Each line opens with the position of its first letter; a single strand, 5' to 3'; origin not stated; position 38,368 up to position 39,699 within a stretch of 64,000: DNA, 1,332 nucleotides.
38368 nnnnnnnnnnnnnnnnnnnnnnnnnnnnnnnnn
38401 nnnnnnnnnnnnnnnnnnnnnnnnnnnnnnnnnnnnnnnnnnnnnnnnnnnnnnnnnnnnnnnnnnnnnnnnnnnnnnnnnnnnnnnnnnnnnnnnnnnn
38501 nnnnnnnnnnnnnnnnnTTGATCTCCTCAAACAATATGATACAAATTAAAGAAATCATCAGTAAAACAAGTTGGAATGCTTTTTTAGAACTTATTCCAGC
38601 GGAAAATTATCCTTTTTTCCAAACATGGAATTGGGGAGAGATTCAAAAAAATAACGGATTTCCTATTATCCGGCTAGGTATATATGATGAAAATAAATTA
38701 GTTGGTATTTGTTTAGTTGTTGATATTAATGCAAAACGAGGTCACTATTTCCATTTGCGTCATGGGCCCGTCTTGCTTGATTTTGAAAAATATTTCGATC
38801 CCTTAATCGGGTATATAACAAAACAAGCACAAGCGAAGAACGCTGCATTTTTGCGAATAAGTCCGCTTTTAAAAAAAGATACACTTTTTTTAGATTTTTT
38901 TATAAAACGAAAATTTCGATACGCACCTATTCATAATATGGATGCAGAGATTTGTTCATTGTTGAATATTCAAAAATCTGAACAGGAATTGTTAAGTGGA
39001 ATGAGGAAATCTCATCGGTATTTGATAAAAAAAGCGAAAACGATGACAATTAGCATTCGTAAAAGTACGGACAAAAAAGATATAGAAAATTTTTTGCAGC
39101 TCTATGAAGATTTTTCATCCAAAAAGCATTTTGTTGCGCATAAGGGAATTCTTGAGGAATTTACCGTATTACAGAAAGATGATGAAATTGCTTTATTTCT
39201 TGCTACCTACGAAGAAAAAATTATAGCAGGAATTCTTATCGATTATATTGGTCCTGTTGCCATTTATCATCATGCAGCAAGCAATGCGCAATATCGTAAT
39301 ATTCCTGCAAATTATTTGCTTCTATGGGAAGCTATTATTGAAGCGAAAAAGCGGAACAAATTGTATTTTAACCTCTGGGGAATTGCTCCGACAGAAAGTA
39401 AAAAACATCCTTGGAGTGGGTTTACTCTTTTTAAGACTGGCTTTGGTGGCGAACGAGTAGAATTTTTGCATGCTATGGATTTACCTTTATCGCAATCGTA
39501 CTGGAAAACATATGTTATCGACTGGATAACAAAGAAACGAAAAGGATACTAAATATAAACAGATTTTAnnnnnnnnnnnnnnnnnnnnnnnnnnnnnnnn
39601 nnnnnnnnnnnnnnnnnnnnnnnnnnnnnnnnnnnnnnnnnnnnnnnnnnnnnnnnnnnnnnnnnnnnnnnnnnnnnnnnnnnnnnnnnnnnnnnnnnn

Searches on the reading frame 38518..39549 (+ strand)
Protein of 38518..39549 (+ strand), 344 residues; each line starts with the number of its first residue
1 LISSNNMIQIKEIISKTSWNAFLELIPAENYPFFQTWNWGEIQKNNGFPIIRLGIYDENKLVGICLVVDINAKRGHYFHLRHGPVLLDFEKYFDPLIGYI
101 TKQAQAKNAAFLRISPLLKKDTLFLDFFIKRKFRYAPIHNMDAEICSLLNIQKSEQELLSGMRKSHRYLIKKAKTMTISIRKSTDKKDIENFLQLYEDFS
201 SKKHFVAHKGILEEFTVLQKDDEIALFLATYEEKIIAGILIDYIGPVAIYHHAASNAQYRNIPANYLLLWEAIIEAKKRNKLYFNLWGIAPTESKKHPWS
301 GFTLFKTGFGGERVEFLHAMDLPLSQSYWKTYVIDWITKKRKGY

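Call 24: search_protein_families(library=pfam, proteins=[window:38518-39549:+], max_evalue=0.001)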
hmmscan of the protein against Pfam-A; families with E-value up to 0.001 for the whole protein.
window:38518-39549:+ (344 aa): 2 families
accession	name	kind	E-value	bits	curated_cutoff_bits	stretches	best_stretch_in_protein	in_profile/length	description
PF02388.22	FemAB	-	4.3e-31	108.6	24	3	221-330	292-399/406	FemAB family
PF13480.13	Acetyltransf_6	-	8.4e-05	23.2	22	1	162-285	3-133/143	Acetyltransferase (GNAT) domain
